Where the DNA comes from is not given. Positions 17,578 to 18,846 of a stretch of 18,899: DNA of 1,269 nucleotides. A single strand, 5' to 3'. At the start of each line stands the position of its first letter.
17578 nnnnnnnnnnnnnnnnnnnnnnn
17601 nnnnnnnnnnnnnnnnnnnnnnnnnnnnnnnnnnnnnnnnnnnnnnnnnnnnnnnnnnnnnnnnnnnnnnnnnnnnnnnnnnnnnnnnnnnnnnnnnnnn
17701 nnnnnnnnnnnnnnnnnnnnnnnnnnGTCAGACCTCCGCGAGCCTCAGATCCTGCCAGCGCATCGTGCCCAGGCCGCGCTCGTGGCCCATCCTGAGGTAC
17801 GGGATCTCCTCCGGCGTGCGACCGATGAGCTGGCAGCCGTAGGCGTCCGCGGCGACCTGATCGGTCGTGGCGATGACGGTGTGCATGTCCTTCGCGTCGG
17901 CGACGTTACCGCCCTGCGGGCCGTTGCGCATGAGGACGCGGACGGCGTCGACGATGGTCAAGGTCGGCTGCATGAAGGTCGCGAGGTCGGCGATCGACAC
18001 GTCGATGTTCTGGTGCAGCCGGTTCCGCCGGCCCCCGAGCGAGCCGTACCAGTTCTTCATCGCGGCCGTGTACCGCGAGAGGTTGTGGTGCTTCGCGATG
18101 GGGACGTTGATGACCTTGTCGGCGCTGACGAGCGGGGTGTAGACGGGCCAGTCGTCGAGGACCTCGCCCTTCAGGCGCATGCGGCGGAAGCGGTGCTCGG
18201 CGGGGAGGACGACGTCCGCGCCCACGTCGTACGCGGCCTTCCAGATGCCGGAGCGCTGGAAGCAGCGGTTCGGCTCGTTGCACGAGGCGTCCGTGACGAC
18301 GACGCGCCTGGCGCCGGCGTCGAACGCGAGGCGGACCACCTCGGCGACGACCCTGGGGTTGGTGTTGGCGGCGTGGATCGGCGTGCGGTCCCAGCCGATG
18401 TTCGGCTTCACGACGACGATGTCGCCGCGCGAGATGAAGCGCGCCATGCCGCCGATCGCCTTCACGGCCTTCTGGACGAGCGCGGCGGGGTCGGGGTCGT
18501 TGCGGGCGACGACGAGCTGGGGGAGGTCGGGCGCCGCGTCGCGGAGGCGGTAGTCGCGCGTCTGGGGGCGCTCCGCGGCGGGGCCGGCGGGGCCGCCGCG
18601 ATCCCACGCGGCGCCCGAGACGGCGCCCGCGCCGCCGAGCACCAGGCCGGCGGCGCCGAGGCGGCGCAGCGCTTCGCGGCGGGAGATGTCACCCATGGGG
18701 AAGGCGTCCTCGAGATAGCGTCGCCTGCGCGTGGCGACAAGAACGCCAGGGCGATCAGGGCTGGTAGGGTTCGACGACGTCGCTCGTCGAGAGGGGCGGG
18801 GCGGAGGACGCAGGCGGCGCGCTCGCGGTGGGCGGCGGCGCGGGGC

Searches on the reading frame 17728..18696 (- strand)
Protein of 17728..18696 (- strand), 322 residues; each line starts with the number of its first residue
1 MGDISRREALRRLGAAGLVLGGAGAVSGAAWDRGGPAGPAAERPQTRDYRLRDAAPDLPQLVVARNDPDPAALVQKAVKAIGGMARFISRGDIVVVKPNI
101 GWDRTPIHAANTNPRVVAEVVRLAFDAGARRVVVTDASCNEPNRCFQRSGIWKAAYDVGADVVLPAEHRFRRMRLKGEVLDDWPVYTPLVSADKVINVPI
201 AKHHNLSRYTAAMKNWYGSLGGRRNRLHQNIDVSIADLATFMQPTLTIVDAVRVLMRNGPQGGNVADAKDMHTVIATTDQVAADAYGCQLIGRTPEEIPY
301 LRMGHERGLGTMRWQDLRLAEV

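Call 5: search_protein_families(library=pfam, proteins=[window:17728-18696:-], max_evalue=0.01)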
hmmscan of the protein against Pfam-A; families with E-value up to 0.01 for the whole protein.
window:17728-18696:- (322 aa): 1 family
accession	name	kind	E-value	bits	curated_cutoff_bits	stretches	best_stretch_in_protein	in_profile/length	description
PF04015.17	DUF362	-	1.1e-48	166.5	24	1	94-289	1-200/200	Domain of unknown function (DUF362)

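Call 6: search_protein_families(library=ncbifam, proteins=[window:17728-18696:-], max_evalue=0.01)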
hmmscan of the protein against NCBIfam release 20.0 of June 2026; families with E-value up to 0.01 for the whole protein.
window:17728-18696:- (322 aa): 1 family
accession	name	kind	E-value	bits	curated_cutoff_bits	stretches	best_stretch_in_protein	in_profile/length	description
NF052623.1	Npun_F2552_fam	equivalog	2.9e-18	66.3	500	1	74-311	20-259/314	Npun_F2552 family protein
